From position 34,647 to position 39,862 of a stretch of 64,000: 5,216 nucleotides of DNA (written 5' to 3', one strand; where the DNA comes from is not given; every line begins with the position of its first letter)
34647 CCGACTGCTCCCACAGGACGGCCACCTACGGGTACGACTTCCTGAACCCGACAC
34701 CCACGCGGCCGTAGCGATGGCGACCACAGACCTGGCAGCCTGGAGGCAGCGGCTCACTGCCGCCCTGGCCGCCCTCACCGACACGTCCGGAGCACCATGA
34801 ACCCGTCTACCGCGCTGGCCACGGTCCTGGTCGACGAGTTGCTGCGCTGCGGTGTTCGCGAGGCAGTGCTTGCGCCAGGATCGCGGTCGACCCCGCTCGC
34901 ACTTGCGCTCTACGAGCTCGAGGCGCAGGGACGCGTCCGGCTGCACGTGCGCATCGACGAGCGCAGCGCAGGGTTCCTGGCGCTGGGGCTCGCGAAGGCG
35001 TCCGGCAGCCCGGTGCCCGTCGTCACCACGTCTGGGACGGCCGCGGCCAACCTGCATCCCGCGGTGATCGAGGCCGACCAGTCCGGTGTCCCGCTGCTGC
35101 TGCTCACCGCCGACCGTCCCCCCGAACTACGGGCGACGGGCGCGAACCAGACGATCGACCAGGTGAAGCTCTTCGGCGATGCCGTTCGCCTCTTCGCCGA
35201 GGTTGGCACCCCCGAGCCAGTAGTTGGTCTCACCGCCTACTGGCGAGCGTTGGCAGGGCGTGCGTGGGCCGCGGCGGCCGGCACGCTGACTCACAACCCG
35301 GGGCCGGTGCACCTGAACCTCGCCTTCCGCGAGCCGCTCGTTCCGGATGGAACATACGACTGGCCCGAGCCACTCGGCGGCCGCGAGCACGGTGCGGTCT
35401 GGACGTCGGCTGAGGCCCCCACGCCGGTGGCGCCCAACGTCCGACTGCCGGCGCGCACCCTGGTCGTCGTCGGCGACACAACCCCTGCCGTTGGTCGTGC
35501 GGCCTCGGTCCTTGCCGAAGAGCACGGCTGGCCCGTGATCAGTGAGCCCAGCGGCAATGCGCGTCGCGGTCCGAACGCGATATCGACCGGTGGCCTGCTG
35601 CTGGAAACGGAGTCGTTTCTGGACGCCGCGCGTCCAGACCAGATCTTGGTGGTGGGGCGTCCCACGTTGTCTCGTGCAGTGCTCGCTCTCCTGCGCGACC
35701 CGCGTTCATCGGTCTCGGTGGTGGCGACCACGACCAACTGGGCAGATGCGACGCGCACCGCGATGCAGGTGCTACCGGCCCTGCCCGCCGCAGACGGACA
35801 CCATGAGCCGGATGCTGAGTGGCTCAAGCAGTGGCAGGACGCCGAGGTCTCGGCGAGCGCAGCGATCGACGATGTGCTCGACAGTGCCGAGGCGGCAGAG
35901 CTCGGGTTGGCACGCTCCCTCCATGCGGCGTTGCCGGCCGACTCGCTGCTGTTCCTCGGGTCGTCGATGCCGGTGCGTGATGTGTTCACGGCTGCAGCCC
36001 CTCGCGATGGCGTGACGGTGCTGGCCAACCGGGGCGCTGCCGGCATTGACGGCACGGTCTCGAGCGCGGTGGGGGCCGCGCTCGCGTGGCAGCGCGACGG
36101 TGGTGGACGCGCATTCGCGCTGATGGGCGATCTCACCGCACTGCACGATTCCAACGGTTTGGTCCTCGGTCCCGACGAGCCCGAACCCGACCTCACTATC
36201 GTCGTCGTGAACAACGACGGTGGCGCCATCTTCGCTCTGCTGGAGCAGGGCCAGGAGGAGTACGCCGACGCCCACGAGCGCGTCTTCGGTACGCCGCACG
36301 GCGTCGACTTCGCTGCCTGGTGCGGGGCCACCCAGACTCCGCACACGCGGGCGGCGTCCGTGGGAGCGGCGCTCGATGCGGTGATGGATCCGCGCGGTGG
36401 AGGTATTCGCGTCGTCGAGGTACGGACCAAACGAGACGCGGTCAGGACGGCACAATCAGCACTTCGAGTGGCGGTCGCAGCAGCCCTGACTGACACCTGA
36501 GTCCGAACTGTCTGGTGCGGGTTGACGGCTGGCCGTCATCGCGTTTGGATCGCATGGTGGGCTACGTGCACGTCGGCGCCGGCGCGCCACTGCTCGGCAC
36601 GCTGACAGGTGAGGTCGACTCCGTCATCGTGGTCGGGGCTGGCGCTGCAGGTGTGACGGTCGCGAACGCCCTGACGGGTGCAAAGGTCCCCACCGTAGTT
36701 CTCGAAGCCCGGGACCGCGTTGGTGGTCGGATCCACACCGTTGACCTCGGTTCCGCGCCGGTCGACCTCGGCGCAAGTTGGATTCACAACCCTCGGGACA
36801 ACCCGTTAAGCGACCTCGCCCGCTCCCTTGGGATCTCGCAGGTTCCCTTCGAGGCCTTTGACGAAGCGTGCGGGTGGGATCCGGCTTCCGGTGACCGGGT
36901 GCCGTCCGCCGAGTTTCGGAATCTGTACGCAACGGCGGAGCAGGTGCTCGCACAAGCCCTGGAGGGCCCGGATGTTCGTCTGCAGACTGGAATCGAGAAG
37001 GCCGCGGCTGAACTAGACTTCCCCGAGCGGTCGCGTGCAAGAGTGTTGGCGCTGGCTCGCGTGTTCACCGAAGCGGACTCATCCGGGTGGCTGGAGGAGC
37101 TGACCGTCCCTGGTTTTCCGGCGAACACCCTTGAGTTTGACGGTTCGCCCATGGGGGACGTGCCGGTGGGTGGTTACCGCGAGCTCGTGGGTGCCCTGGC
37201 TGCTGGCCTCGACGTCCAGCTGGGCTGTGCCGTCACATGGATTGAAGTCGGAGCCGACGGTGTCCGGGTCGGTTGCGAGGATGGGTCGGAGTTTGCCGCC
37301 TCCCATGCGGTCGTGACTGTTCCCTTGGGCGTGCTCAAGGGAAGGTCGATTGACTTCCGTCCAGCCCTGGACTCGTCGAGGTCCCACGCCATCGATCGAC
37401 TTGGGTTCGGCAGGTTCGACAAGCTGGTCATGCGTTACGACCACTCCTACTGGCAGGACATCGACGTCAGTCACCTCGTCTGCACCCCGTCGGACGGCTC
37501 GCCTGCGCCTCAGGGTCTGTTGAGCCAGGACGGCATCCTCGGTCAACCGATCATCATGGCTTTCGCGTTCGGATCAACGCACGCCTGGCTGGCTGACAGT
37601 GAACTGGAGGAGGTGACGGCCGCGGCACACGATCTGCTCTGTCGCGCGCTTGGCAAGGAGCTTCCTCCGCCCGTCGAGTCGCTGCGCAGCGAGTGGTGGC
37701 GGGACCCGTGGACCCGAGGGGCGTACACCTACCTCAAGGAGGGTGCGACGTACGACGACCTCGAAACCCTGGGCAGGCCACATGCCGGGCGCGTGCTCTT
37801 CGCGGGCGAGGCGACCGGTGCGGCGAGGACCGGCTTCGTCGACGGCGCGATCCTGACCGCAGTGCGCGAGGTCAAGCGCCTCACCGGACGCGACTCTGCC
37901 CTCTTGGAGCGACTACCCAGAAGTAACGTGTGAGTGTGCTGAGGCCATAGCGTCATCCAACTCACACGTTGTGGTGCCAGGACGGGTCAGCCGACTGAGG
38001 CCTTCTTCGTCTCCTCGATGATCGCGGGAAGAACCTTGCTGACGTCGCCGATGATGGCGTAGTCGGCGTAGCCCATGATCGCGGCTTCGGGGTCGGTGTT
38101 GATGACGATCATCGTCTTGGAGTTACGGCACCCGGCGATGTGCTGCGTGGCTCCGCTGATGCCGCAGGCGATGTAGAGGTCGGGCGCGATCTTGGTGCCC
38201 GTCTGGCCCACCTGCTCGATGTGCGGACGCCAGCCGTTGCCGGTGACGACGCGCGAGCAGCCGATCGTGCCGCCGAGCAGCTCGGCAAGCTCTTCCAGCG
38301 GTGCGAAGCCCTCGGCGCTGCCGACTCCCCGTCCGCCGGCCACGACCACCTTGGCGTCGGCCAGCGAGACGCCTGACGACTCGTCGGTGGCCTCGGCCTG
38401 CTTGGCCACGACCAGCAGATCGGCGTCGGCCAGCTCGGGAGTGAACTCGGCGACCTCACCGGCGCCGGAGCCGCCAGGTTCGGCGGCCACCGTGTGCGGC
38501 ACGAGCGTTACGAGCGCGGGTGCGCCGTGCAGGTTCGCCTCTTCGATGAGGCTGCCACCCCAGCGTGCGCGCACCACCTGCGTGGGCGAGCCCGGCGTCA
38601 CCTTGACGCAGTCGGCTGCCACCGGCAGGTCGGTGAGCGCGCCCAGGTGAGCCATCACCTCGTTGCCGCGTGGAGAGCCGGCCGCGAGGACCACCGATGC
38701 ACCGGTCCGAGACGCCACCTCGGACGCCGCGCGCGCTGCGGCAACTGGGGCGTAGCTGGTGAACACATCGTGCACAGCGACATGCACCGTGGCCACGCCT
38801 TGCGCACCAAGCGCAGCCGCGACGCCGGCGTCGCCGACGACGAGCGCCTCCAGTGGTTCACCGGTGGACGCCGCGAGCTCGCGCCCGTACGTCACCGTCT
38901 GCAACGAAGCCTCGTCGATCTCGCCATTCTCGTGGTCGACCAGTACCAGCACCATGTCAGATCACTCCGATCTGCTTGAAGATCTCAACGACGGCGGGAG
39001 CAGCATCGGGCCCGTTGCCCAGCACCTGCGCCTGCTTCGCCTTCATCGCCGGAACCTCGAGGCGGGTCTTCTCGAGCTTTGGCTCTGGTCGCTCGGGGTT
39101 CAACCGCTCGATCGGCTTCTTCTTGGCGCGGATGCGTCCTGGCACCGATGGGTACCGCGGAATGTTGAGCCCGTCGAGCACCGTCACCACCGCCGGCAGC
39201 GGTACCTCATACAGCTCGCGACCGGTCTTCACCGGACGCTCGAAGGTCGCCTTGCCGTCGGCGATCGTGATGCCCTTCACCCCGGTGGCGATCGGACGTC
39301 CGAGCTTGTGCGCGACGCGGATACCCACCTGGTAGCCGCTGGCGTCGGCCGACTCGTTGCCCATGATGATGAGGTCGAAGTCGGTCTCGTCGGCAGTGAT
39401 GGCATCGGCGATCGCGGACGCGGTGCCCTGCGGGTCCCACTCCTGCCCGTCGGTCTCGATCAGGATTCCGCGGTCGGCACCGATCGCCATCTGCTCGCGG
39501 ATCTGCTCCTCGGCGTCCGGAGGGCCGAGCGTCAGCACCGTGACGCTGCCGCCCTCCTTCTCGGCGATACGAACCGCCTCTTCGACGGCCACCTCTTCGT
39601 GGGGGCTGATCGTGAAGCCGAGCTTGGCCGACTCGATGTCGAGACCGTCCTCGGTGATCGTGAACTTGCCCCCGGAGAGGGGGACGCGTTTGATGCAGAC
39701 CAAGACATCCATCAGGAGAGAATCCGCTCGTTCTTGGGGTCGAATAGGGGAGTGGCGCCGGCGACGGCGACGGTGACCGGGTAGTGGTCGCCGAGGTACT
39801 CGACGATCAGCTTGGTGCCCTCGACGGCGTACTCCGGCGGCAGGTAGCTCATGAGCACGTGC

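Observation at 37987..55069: Accessory choline to glycine betaine to dimethylglycine to sarcosine island with a corrinoid-dependent demethylation step, inserted in the conserved men gene backbone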

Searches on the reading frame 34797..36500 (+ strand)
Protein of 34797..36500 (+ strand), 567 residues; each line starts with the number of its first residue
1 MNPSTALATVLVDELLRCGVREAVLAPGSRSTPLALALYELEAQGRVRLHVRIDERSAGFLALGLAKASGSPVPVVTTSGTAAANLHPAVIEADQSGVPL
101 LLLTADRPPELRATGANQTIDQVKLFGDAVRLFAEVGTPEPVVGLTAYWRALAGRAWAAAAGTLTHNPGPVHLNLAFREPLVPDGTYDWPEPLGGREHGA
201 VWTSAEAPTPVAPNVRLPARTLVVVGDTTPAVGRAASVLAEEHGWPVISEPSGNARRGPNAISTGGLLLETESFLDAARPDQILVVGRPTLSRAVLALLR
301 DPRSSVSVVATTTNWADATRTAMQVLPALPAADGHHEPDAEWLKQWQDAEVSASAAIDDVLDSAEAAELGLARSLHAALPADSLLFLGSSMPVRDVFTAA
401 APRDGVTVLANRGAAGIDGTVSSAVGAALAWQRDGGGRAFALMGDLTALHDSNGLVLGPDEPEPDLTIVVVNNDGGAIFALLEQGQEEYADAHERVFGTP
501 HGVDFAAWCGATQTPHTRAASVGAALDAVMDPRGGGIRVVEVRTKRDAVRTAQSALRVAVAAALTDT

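Call 4: search_protein_families(library=pfam, proteins=[window:34797-36500:+])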
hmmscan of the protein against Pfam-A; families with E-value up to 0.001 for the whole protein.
window:34797-36500:+ (567 aa): 2 families
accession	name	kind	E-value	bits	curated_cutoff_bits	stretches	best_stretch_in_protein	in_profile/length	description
PF02776.23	TPP_enzyme_N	-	1.4e-20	73.6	26.8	1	7-125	3-119/119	Thiamine pyrophosphate enzyme, N-terminal TPP binding domain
PF16582.11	TPP_enzyme_M_2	-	3.6e-06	27.3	30.1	1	220-387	40-208/208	Middle domain of thiamine pyrophosphate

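Call 6: search_protein_families(library=ncbifam, proteins=[window:34797-36500:+])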
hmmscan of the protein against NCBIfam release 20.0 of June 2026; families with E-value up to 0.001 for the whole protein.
window:34797-36500:+ (567 aa): 27 families (the best 25 are shown)
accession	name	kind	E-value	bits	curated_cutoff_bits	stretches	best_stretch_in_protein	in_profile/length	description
TIGR00173.1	menD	equivalog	2.1e-126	422.7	244.2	1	8-429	3-434/435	2-succinyl-5-enolpyruvyl-6-hydroxy-3-cyclohexene-1-carboxylic-acid synthase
NF006016.1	PRK08155.1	equivalog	1.1e-10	40.7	870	1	8-122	6-117/554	acetolactate synthase large subunit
NF005470.0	PRK07064.1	equivalog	4e-10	39.4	495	2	325-542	320-527/552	thiamine pyrophosphate-binding protein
NF006052.0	PRK08199.1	subfamily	1.9e-09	36.4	539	1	6-155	9-157/559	thiamine pyrophosphate protein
NF005651.0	PRK07418.1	subfamily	5.4e-09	34.8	942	1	8-121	22-135/617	acetolactate synthase large subunit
NF006378.0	PRK08617.1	equivalog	7.4e-09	34.5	510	1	7-144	10-143/556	acetolactate synthase AlsS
NF004772.0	PRK06112.1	subfamily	3.2e-08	32.4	673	1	8-142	17-145/578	acetolactate synthase catalytic subunit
NF005039.0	PRK06456.1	equivalog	4.9e-08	31.9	868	1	8-130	5-127/572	acetolactate synthase large subunit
TIGR02418.1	acolac_catab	equivalog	7.3e-08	31.3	551.1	1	8-146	2-136/539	acetolactate synthase AlsS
NF006187.0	PRK08322.1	equivalog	8.5e-08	31.1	509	1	10-142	7-135/548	acetolactate synthase large subunit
TIGR00118.1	acolac_lg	equivalog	8.8e-08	31.1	538.35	1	8-138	4-130/557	biosynthetic-type acetolactate synthase large subunit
NF005712.0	PRK07524.1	subfamily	8.6e-07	27.8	500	1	6-247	4-231/536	5-guanidino-2-oxopentanoate decarboxylase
NF004919.0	PRK06276.1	equivalog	1.7e-06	26.6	866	1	9-127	5-119/582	acetolactate synthase large subunit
NF006524.0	PRK08978.1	equivalog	3.6e-06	25.6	738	1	8-123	4-115/548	acetolactate synthase 2 catalytic subunit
NF005713.0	PRK07525.1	subfamily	7e-06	24.7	620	1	17-147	18-144/592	sulfoacetaldehyde acetyltransferase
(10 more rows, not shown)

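Call 50: find_related_loci(query=window:34797-36500:+, collection=metagenome_contigs, flank=10000)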
Query window:34797-36500:+ (567 aa) in metagenome_contigs; peptide patterns used: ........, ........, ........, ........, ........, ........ (x = any residue, [..] = any of these).
600 stretches matched a pattern (row limit reached: there are more); 384 encode a relative of the query (tblastn E <= 1e-3); the best 80 are kept; 80 distinct loci.
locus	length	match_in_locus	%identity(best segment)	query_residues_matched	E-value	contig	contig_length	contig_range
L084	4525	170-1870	94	1-567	0e+0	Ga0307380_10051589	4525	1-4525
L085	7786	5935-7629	85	1-565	0e+0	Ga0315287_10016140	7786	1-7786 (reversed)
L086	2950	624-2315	79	1-565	0e+0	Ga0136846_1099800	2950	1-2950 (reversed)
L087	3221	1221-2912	77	1-566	0e+0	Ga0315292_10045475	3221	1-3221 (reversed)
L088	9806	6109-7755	79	1-549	0e+0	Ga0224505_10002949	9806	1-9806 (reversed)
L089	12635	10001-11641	54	1-564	2e-165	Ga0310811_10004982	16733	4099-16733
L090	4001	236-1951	54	1-560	8e-169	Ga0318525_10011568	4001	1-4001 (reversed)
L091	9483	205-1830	53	1-559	1e-162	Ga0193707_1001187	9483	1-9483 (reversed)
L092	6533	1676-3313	54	1-544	2e-162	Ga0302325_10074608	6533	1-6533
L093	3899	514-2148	54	1-548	6e-167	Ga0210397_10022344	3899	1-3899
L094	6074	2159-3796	53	1-544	1e-161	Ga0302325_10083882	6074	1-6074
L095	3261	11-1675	55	1-546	2e-168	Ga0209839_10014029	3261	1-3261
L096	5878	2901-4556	53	1-544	1e-161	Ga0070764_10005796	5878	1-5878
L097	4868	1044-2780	52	1-564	4e-163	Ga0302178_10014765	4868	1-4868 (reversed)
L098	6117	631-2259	54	1-546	5e-161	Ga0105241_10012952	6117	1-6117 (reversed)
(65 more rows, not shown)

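Call 80: search_protein_families(library=pfam, proteins=[L088:7816-8481:-, L088:8457-9710:-, L088:7640-8800:+, L088:8870-9802:-], max_evalue=0.001)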
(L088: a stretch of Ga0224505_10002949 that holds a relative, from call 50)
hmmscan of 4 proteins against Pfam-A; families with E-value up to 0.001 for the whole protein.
L088:7816-8481:- (221 aa): 0 families

L088:8457-9710:- (417 aa): 0 families

L088:7640-8800:+ (386 aa): 1 family
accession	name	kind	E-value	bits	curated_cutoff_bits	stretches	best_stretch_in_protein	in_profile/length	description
PF00582.32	Usp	-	3.5e-55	186.8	24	2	244-382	4-141/141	Universal stress protein family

L088:8870-9802:- (310 aa): 1 family
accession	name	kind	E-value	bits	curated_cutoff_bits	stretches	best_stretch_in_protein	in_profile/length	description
PF01699.29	Na_Ca_ex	-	4.3e-49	166.8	24.9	2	167-304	3-149/151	Sodium/calcium exchanger protein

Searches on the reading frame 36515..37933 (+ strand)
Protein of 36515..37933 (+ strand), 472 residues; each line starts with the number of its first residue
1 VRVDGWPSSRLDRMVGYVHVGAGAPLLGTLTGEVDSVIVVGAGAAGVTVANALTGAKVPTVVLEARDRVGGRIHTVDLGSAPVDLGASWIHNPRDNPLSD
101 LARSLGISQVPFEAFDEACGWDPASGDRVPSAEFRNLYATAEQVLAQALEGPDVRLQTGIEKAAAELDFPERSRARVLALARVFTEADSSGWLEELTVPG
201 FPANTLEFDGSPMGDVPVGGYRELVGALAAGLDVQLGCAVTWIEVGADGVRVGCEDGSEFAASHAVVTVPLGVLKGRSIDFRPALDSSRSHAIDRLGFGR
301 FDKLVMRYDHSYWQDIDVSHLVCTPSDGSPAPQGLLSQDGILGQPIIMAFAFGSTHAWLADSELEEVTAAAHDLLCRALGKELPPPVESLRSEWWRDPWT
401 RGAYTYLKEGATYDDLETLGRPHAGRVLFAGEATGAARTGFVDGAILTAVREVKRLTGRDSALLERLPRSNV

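Call 4: search_protein_families(library=pfam, proteins=[window:36515-37933:+])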
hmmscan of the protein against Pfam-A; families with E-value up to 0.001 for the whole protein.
window:36515-37933:+ (472 aa): 3 families
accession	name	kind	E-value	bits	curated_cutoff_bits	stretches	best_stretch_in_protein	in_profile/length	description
PF01593.30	Amino_oxidase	-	9.8e-64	216.7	19.8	1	45-456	2-442/443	Flavin containing amine oxidoreductase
PF13450.12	NAD_binding_8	-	2.1e-13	50.8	21.9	1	39-103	1-66/68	NAD(P)-binding Rossmann-like domain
PF01266.30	DAO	-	7.9e-06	26.1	27.9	0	37-71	2-37/353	FAD dependent oxidoreductase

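Call 6: search_protein_families(library=ncbifam, proteins=[window:36515-37933:+])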
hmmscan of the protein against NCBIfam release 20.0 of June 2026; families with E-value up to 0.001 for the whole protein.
window:36515-37933:+ (472 aa): 12 families
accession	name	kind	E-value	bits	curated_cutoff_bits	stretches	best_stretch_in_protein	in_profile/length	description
NF008841.0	PRK11883.1-1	equivalog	2e-10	40.2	517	1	36-108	5-79/453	protoporphyrinogen oxidase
TIGR03467.1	HpnE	equivalog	9e-10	38.4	283.05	1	37-84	1-50/430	hydroxysqualene dehydroxylase HpnE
TIGR02734.1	crtI_fam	subfamily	2.3e-08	33.2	238.1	1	37-94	1-58/504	phytoene desaturase family protein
TIGR00562.1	proto_IX_ox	equivalog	2.6e-07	29.6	97.85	1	36-110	4-79/470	protoporphyrinogen oxidase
NF005560.0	PRK07233.1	equivalog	4.2e-07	29.2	252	1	37-84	3-50/435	hypothetical protein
NF005548.0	PRK07208.1-4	equivalog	5.4e-06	25.3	389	1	34-87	3-56/488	hypothetical protein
NF053546.1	violacein_VioA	equivalog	5.7e-06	25.9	600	1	37-88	2-58/411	flavin-dependent violacein biosynthesis tryptophan-2 monooxygenase VioA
NF045637.1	carotdesatCrtDProt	equivalog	4.3e-05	22.2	580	1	37-86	1-50/485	1-hydroxycarotenoid 3,4-desaturase CrtD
NF058655.1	CrtID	equivalog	0.00024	20.1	640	1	37-93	1-57/478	bifunctional phytoene desaturase/3,4-desaturase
NF042421.1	hydcarot_desat_CrtD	equivalog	0.00047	18.7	500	1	36-93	3-60/487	1-hydroxycarotenoid 3,4-desaturase CrtD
NF008845.0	PRK11883.1-5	equivalog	0.00054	18.4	560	0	36-87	6-63/468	protoporphyrinogen oxidase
NF005546.0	PRK07208.1-2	equivalog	0.00058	18.6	418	1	35-87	5-58/527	hypothetical protein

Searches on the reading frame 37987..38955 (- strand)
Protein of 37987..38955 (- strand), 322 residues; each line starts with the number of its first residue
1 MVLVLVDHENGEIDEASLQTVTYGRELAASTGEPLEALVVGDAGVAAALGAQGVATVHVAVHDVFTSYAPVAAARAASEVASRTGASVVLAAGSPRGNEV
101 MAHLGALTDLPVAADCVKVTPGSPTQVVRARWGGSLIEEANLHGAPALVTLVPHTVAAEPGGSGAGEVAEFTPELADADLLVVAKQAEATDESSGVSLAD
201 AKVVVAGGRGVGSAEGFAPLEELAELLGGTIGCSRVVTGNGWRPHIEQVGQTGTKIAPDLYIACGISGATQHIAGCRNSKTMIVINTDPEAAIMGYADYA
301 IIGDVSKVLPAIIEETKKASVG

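Call 3: search_protein_families(library=pfam, proteins=[window:37987-38955:-])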
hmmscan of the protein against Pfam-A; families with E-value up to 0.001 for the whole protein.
window:37987-38955:- (322 aa): 2 families
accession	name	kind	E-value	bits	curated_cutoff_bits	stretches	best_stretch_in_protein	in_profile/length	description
PF00766.25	ETF_alpha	-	9.2e-33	112.5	27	1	198-276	2-80/81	Electron transfer flavoprotein FAD-binding domain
PF01012.27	ETF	-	1.4e-25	90.6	26.7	1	2-173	1-178/181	Electron transfer flavoprotein domain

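Call 5: search_protein_families(library=ncbifam, proteins=[window:37987-38955:-])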
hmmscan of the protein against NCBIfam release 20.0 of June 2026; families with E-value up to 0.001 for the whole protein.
window:37987-38955:- (322 aa): 5 families
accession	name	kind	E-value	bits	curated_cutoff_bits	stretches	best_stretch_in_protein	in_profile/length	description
NF042970.1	AcrlCoAredClosAcrA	equivalog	3e-39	135.1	600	2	168-318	207-359/360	acryloyl-CoA reductase electron transfer subunit beta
NF038209.1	mft_etfA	equivalog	4e-39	134.7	240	1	36-312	26-298/303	mycofactocin-associated electron transfer flavoprotein alpha subunit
NF002889.0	PRK03363.1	equivalog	8.8e-36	123.8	549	1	28-313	24-308/313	electron transfer flavoprotein subunit alpha/FixB family protein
NF008884.0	PRK11916.1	equivalog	1e-30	107.2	528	1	32-315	28-309/312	electron transfer flavoprotein subunit alpha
NF051845.1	EtFlavAlphaProt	equivalog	1.6e-25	89.9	600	1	185-318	271-401/406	electron transfer flavoprotein subunit alpha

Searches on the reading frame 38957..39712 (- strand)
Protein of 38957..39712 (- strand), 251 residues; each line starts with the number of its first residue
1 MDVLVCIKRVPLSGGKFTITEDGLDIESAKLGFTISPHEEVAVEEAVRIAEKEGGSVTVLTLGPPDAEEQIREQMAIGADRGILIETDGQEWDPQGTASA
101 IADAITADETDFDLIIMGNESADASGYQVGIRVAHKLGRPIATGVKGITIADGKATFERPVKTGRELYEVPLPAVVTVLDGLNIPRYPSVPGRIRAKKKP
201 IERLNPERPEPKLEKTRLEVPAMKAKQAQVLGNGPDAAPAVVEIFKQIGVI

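Call 3: search_protein_families(library=pfam, proteins=[window:38957-39712:-])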
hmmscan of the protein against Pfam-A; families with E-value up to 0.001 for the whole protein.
window:38957-39712:- (251 aa): 2 families
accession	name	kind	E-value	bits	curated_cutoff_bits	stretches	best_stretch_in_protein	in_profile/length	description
PF01012.27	ETF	-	1.1e-37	130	26.7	1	29-206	7-178/181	Electron transfer flavoprotein domain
PF00582.32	Usp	-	0.00028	21.9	24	0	36-74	12-50/141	Universal stress protein family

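Call 5: search_protein_families(library=ncbifam, proteins=[window:38957-39712:-])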
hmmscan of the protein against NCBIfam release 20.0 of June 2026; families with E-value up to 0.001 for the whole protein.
window:38957-39712:- (251 aa): 5 families
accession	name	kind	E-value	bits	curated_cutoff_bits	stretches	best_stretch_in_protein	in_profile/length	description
NF042971.1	AcrlCoAredClosAcrB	equivalog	6.1e-31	107.4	475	1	1-205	1-206/266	acryloyl-CoA reductase electron transfer subunit gamma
NF040731.1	flavo_sub_EftB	exception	1.3e-30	106.6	445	1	3-208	2-207/260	electron transfer flavoprotein subunit beta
TIGR04503.1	mft_etfB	hypoth_equivalog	2.2e-26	92.9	200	1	26-211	21-220/290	mycofactocin-associated electron transfer flavoprotein beta subunit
NF008998.0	PRK12342.1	equivalog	5.9e-23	81.5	338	1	1-206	1-204/254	electron transfer flavoprotein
NF002888.0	PRK03359.1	subfamily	2.5e-22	79.5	219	1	1-227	1-233/256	putative electron transfer flavoprotein FixA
